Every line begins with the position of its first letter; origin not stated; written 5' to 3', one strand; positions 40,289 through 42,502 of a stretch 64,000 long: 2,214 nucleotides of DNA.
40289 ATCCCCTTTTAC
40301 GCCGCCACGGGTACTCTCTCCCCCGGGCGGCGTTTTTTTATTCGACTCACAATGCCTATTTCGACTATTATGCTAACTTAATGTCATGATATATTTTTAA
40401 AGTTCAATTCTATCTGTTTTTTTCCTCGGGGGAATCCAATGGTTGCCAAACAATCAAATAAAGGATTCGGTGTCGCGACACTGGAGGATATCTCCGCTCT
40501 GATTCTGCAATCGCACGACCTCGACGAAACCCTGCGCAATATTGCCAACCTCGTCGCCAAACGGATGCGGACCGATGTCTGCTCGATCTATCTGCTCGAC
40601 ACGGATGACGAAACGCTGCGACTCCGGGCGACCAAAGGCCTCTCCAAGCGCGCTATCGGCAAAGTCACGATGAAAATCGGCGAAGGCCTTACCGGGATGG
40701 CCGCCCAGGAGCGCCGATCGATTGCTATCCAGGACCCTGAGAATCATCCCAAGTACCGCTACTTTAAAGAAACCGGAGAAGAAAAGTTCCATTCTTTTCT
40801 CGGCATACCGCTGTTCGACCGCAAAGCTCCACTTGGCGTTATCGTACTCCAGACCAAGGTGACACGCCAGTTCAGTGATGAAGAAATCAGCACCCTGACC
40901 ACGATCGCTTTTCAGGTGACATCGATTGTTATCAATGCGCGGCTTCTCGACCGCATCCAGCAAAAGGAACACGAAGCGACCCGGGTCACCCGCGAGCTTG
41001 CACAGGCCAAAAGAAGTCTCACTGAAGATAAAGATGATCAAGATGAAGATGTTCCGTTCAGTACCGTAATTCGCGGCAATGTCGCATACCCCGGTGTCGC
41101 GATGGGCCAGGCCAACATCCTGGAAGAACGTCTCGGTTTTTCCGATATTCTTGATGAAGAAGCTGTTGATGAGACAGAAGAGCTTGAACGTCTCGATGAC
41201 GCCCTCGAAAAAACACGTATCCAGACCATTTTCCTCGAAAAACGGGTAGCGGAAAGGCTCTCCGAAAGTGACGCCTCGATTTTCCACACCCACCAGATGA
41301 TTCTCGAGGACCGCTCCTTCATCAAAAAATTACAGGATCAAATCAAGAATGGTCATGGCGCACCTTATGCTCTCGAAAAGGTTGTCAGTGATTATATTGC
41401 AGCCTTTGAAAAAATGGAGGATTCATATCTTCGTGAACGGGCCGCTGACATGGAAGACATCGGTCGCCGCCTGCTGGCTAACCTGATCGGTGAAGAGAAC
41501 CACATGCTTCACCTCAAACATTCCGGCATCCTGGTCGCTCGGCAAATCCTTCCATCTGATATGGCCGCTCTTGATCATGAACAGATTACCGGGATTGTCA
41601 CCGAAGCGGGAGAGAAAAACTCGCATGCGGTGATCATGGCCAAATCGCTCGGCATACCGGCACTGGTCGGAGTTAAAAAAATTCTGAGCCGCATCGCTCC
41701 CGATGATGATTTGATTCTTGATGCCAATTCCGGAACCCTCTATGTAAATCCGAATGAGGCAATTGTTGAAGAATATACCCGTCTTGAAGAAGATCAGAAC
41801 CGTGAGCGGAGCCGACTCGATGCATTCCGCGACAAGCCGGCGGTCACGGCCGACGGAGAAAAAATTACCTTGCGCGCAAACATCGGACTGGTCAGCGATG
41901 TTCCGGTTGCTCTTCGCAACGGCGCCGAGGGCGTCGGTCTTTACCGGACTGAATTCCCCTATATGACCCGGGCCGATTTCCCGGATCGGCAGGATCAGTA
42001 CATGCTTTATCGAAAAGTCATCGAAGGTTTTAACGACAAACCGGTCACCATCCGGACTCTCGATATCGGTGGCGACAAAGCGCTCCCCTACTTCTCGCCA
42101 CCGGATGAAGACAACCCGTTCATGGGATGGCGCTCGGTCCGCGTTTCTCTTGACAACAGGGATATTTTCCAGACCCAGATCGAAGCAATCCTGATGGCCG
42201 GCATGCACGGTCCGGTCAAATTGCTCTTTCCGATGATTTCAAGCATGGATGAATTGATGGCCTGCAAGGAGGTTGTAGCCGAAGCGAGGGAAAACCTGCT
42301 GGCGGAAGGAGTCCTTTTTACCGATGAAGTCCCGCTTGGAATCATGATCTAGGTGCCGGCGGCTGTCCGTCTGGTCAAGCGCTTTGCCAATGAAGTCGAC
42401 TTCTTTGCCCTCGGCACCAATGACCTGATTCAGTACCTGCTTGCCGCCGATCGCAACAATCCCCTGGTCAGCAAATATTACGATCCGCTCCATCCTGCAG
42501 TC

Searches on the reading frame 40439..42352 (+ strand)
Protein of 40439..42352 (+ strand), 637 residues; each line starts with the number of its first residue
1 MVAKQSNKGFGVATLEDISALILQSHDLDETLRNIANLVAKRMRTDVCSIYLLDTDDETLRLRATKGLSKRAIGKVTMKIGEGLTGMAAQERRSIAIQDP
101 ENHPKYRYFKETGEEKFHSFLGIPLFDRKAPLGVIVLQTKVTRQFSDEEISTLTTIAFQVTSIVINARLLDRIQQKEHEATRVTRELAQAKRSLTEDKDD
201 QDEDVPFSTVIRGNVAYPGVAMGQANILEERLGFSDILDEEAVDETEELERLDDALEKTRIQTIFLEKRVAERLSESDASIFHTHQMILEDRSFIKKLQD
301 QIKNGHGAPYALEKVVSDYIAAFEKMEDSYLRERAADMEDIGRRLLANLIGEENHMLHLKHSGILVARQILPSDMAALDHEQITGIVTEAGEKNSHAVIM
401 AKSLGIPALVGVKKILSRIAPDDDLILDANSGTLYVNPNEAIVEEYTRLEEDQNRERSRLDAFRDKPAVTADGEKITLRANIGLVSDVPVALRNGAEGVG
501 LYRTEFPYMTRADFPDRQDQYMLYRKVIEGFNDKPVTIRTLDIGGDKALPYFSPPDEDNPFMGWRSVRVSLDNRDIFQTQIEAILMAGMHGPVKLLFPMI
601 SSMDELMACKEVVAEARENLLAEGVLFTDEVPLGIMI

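Call 7: search_protein_families(library=pfam, proteins=[window:40439-42352:+])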
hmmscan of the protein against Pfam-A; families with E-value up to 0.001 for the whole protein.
window:40439-42352:+ (637 aa): 6 families
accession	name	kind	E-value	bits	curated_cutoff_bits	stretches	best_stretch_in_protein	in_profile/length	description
PF02896.24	PEP-utilizers_C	-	5.8e-58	196.8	22.8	1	459-637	3-181/293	PEP-utilising enzyme, PEP-binding domain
PF05524.18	PEP-utilisers_N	-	9.3e-28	97.3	24.4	1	212-334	1-121/121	PEP-utilising enzyme, N-terminal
PF00391.29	PEP-utilizers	-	8.8e-20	70.5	23.1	1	361-432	3-72/72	PEP-utilising enzyme, mobile domain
PF13185.12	GAF_2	-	2.6e-19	70.2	28.6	1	25-163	1-134/136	GAF domain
PF01590.32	GAF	-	1.3e-18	68.3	22.4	1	27-160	1-129/133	GAF domain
PF13492.12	GAF_3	-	6.4e-11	43.2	27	1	27-160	1-123/129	GAF domain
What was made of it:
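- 40439..42793 (+): ptsP (GAF domain plus enzyme I), interrupted by an in-frame TAG at 42350-42352. It is a neighbour, not part of the RNA. Pfam finds the domains split across two abutting in-frame ORFs (call 7).
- Checked: Downstream gene: ptsP (GAF plus the three EI domains) starts at 40439 (call 7).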

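Call 9: find_related_loci(query=window:40439-42352:+, collection=genome_contigs, flank=3000)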
Query window:40439-42352:+ (637 aa) in genome_contigs; peptide patterns used: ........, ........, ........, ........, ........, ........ (x = any residue, [..] = any of these).
237 stretches matched a pattern; 190 encode a relative of the query (tblastn E <= 1e-3); the best 80 are kept; 80 distinct loci.
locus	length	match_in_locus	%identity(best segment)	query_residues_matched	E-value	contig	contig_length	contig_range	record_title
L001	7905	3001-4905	81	1-637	0e+0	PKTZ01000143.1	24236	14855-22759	MAG: Desulfuromonas sp. isolate BM302 sc_3434, whole genome shotgun sequence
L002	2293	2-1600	86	103-637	0e+0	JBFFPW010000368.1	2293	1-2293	MAG: Desulfuromonadales bacterium isolate Mix_mud19.2022.05.9 k141_1265074_length_2293_cov_6.0000, whole genome shotgun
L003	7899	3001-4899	72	4-637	0e+0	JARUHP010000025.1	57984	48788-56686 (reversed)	Deltaproteobacteria bacterium IMCC39146 NODE_25_length_57984_cov_58.468465, whole genome shotgun sequence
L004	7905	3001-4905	72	2-637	0e+0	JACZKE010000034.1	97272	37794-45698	MAG: Desulfuromonadales bacterium isolate MAG37 geobacteraceae_1_contig_507677, whole genome shotgun sequence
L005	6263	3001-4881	72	10-637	0e+0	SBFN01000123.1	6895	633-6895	MAG: Deltaproteobacteria bacterium isolate M0040 scaffold_51565_1, whole genome shotgun sequence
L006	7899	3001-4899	71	4-637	0e+0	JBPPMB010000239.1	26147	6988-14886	MAG: Desulfuromonadales bacterium isolate BIOS2019_out_141 k131_1173722, whole genome shotgun sequence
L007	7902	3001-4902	70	5-637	0e+0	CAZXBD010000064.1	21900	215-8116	MAG TPA_asm: uncultured Geobacteraceae bacterium isolate binchicken_co231_100 genome assembly, contig: k141_2246336, who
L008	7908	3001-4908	70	1-637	0e+0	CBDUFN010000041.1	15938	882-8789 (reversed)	MAG TPA_asm: uncultured bacterium isolate SRR22808124_concoct_38 genome assembly, contig: ERZ25043433.1883, whole genome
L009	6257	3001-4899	70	4-637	0e+0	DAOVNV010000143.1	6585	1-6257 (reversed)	MAG TPA_asm: Desulfuromonadales bacterium isolate CSMAG_1506 CSMAG_1506_k141_732683_length_6585_cov_24.3175, whole genom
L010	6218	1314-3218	72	1-637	0e+0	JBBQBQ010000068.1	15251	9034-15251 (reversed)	MAG: Desulfuromonadales bacterium isolate Co_metawrap_1341 Cmw_1341_k141_24427676_length_15251_cov_9.0000, whole genome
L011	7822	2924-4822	71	4-637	0e+0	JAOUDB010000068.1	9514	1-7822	MAG: Desulfuromonadales bacterium isolate 24_Oct_SF_Bin9 24_Oct_SF_Bin9_scaffold_1748_c1, whole genome shotgun sequence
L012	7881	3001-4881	72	10-637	0e+0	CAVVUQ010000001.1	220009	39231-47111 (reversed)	MAG: uncultured delta proteobacterium isolate MFD02979.bin.1.211 genome assembly, contig: contig_11758, whole genome sho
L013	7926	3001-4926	70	1-637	0e+0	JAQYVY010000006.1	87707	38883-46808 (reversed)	MAG: Desulfuromonadales bacterium isolate Pyr_d60_bin42 Pyr_d60_bin.42.orig_d60_contig-145_237, whole genome shotgun seq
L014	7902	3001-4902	71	1-637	0e+0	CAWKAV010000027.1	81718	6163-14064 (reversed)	MAG: uncultured delta proteobacterium isolate MFD09779.bin.1.290 genome assembly, contig: contig_84578, whole genome sho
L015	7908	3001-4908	70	1-637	0e+0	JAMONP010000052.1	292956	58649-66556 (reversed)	MAG: Desulfuromonadales bacterium isolate 4281-140_metabat2_scaf2bin.052 4281-140_scaffold_3_c1, whole genome shotgun se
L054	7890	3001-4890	63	4-637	0e+0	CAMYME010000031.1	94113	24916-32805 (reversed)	MAG: uncultured Desulfuromonadales bacterium isolate FO_M_Desulfobacterota_24.1 genome assembly, contig: scaffold_662, w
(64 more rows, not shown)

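Call 24: search_protein_families(library=pfam, proteins=[L004:267-2537:+, L054:281-2578:+, L001:205-1230:+, L001:1966-2856:+])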
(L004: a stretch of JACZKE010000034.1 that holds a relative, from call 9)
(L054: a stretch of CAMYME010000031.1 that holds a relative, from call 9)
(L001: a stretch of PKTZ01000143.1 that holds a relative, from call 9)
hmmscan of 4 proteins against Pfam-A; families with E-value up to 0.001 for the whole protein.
L004:267-2537:+ (756 aa): 16 families
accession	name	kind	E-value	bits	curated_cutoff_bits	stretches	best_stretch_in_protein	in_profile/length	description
PF00158.32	Sigma54_activat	-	5.9e-69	231.5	20.2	1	438-604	1-167/168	Sigma-54 interaction domain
PF02906.19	Fe_hyd_lg_C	-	5.5e-45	154.4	22.1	1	90-300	26-245/245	Iron only hydrogenase large subunit, C-terminal domain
PF25601.1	AAA_lid_14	-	1.1e-19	70.4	27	1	610-683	1-74/87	AAA+ ATPase lid domain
PF14532.12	Sigma54_activ_2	-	6.4e-18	65.8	25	1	440-609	2-138/138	Sigma-54 interaction domain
PF02954.25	HTH_8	-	5.4e-09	36.1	22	1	709-743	4-38/42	Bacterial regulatory protein, Fis family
PF07728.20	AAA_5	-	4.2e-08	33.7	22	1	462-582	2-125/139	AAA domain (dynein-related subfamily)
PF04060.18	FeS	-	1.3e-07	31.6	23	1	376-405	4-33/33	Putative Fe-S cluster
PF00004.35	AAA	-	1.7e-07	32.2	21.2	1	462-580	1-110/131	ATPase family associated with various cellular activities (AAA)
PF13237.11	Fer4_10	-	1.8e-07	31.4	25.5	1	8-50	6-52/53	4Fe-4S dicluster domain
PF07724.20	AAA_2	-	2.9e-07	31.1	27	1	461-579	5-124/166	AAA domain (Cdc48 subfamily)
PF00037.32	Fer4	-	8e-07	29.1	21.1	1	8-27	5-24/24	4Fe-4S binding domain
PF12838.12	Fer4_7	-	1.5e-06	29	27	1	10-54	1-52/52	4Fe-4S dicluster domain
PF12837.12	Fer4_6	-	2.9e-06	27.4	25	1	33-50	2-19/24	4Fe-4S binding domain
PF13187.11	Fer4_9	-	7.3e-06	26.4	27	1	10-53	1-50/52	4Fe-4S dicluster domain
PF25160.1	LdpA_Fe-S-bd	-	9.5e-06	25.7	27.6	1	16-52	8-40/49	LdpA Fe-S cluster-binding domain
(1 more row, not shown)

L054:281-2578:+ (765 aa): 16 families
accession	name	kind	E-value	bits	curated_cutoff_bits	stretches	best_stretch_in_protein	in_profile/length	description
PF00158.32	Sigma54_activat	-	4.1e-68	228.8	20.2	1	443-609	1-167/168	Sigma-54 interaction domain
PF02906.19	Fe_hyd_lg_C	-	9.2e-48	163.4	22.1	1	80-306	3-245/245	Iron only hydrogenase large subunit, C-terminal domain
PF25601.1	AAA_lid_14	-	2.6e-24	85.3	27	1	615-690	1-76/87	AAA+ ATPase lid domain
PF14532.12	Sigma54_activ_2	-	1.9e-16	61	25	1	457-614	14-138/138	Sigma-54 interaction domain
PF07728.20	AAA_5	-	6.4e-10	39.6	22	1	467-586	2-124/139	AAA domain (dynein-related subfamily)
PF07724.20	AAA_2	-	2.2e-08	34.8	27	1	466-581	5-121/166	AAA domain (Cdc48 subfamily)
PF02954.25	HTH_8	-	3.8e-08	33.4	22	1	717-754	4-41/42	Bacterial regulatory protein, Fis family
PF04060.18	FeS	-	8.6e-08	32.2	23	1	381-410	4-33/33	Putative Fe-S cluster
PF00004.35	AAA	-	9.2e-08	33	21.2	1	467-585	1-110/131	ATPase family associated with various cellular activities (AAA)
PF13237.11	Fer4_10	-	9.3e-07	29.1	25.5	1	14-56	6-52/53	4Fe-4S dicluster domain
PF12838.12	Fer4_7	-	1.5e-06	29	27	1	16-59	1-51/52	4Fe-4S dicluster domain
PF13187.11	Fer4_9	-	3.2e-06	27.5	27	1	17-60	2-51/52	4Fe-4S dicluster domain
PF00037.32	Fer4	-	3.5e-06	27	21.1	0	41-56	3-18/24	4Fe-4S binding domain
PF25160.1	LdpA_Fe-S-bd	-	4.4e-06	26.8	27.6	1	22-58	8-40/49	LdpA Fe-S cluster-binding domain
PF12837.12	Fer4_6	-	0.0001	22.5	25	0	40-57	3-20/24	4Fe-4S binding domain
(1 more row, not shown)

L001:205-1230:+ (341 aa): 2 families
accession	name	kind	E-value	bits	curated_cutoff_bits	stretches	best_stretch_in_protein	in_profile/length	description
PF00005.33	ABC_tran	-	1.3e-33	117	25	1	37-188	2-136/137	ABC transporter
PF08352.17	oligo_HPY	-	5.6e-21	75.1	27.1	1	240-305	1-65/65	Oligopeptide/dipeptide transporter, C-terminal region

L001:1966-2856:+ (296 aa): 13 families
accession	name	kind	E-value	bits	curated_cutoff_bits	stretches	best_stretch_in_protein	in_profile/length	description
PF00881.29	Nitroreductase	-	2.3e-22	80.4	23.5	1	106-275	1-167/167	Nitroreductase family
PF00037.32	Fer4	-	7.7e-09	35.5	21.1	1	25-46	2-23/24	4Fe-4S binding domain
PF12838.12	Fer4_7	-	2.6e-08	34.7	27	1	30-78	1-52/52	4Fe-4S dicluster domain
PF13484.11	Fer4_16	-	3.7e-08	34.5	30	0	64-89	2-26/66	4Fe-4S double cluster binding domain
PF13237.11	Fer4_10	-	6.6e-08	32.8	25.5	1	26-75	4-53/53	4Fe-4S dicluster domain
PF13187.11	Fer4_9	-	1.2e-07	32.1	27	1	30-78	1-51/52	4Fe-4S dicluster domain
PF25160.1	LdpA_Fe-S-bd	-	4.1e-07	30.1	27.6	0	21-48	18-45/49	LdpA Fe-S cluster-binding domain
PF12797.12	Fer4_2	-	4.7e-07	29.8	24.5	1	25-43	4-22/22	4Fe-4S binding domain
PF14697.11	Fer4_21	-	1.1e-06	29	35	1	25-77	2-55/59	4Fe-4S dicluster domain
PF12837.12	Fer4_6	-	1.1e-06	28.7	25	1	24-46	2-24/24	4Fe-4S binding domain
PF14512.11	TM1586_NiRdase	-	4.9e-05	23.5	27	0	104-129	4-29/215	Putative TM nitroreductase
PF13183.11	Fer4_8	-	0.00045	21.1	27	0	29-76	3-66/68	4Fe-4S dicluster domain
PF12800.12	Fer4_4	-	0.001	19.7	24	0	28-43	1-16/17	4Fe-4S binding domain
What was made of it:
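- On Bacterial enhancer-binding protein (the upstream gene in relatives): Pfam PF00158 matches at 5.9e-69 and HTH_8 at 5.4e-09 (call 24).
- On Putative sensory [FeFe]-hydrogenase (group C/D) module: Pfam finds Fe_hyd_lg_C and FeS domains (call 24).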

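Call 25: search_protein_families(library=ncbifam, proteins=[L004:267-2537:+, L054:281-2578:+])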
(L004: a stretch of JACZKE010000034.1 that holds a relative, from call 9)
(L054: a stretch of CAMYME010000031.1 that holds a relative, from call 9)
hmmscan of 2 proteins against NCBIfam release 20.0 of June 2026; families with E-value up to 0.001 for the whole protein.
L004:267-2537:+ (756 aa): 68 families (the best 25 are shown)
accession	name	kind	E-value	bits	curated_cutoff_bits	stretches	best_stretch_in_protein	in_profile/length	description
TIGR01817.1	nifA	equivalog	3.3e-102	343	528.85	1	423-681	183-440/534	nif-specific transcriptional activator NifA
NF003451.0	PRK05022.1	equivalog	1.3e-99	334.3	476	1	384-749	141-510/512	nitric oxide reductase transcriptional regulator NorR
NF041552.1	TF_PrdR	equivalog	4.7e-96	322.4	795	1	416-745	249-574/577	sigma-54 dependent transcriptional regulator PrdR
NF038308.1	RNA_repair_RtcR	equivalog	4.5e-93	312.9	650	1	422-739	166-503/530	RNA repair transcriptional activator RtcR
NF008469.0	PRK11361.1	equivalog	7.3e-93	311.8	714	1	424-749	131-456/461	acetoacetate metabolism transcriptional regulator AtoC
TIGR02915.1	PEP_resp_reg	equivalog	1e-88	298.1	502.6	1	406-749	117-444/445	PEP-CTERM-box response regulator transcription factor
TIGR01818.1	ntrC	equivalog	3e-88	296.6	558.6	1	431-723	129-427/463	nitrogen regulation protein NR(I)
NF041906.1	V4R_TF_MobR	exception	1.9e-85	287.4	999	1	431-740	227-537/544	phenol degradation transcriptional regulator MobR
NF007689.0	PRK10365.1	equivalog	3.3e-84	283.2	760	1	406-744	103-439/441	sigma-54-dependent response regulator transcription factor ZraR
NF011695.0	PRK15115.1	equivalog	4e-82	276.4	763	1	448-756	147-445/445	two-component system response regulator GlrR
NF050807.1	TransRegFlbDCaul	equivalog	5.7e-81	272.7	750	1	437-749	119-440/454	sigma-54-dependent transcriptional regulator FlbD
TIGR02329.1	propionate_PrpR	equivalog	1.6e-80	271.2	499.2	1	428-745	204-525/526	propionate catabolism operon regulatory protein PrpR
NF011958.0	PRK15429.1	equivalog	1.5e-79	268.4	830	1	409-750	358-687/692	formate hydrogenlyase transcriptional activator FlhA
NF041946.1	LuxO_transreg_Vib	equivalog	1.2e-77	261.7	800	1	416-745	112-458/463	quorum-sensing sigma-54 dependent transcriptional regulator LuxO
NF011953.0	PRK15424.1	equivalog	1.4e-76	258.3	703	1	423-746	206-533/538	propionate catabolism operon regulatory protein PrpR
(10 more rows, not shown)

L054:281-2578:+ (765 aa): 71 families (the best 25 are shown)
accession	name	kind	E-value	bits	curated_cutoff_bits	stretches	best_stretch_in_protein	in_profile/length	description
TIGR01817.1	nifA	equivalog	1e-103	348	528.85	1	418-699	175-453/534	nif-specific transcriptional activator NifA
NF041552.1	TF_PrdR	equivalog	1.8e-97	327.1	795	1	416-754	244-575/577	sigma-54 dependent transcriptional regulator PrdR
NF003451.0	PRK05022.1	equivalog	2.6e-97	326.7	476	1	392-757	144-510/512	nitric oxide reductase transcriptional regulator NorR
NF008469.0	PRK11361.1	equivalog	5.9e-96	322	714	1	428-757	130-456/461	acetoacetate metabolism transcriptional regulator AtoC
NF038308.1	RNA_repair_RtcR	equivalog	1.3e-94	317.9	650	1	418-749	157-505/530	RNA repair transcriptional activator RtcR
TIGR01818.1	ntrC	equivalog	8.2e-91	305.1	558.6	1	434-726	126-434/463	nitrogen regulation protein NR(I)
TIGR02915.1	PEP_resp_reg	equivalog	2.2e-90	303.6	502.6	1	412-757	118-444/445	PEP-CTERM-box response regulator transcription factor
NF007689.0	PRK10365.1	equivalog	5.7e-88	295.6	760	1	443-752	141-439/441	sigma-54-dependent response regulator transcription factor ZraR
NF011695.0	PRK15115.1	equivalog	6.2e-88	295.5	763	1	430-763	125-444/445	two-component system response regulator GlrR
NF050807.1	TransRegFlbDCaul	equivalog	1.5e-85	287.8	750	1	440-754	117-437/454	sigma-54-dependent transcriptional regulator FlbD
TIGR02329.1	propionate_PrpR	equivalog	7.5e-84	282.2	499.2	1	429-753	200-525/526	propionate catabolism operon regulatory protein PrpR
NF041906.1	V4R_TF_MobR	exception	2.4e-83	280.5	999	1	436-749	227-539/544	phenol degradation transcriptional regulator MobR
NF011953.0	PRK15424.1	equivalog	5.5e-80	269.5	703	1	423-756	201-535/538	propionate catabolism operon regulatory protein PrpR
NF011958.0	PRK15429.1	equivalog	6.7e-78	263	830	1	439-757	377-686/692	formate hydrogenlyase transcriptional activator FlhA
TIGR02974.1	phageshock_pspF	equivalog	9.9e-76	255.1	443.55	1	444-691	2-251/336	phage shock protein operon transcriptional activator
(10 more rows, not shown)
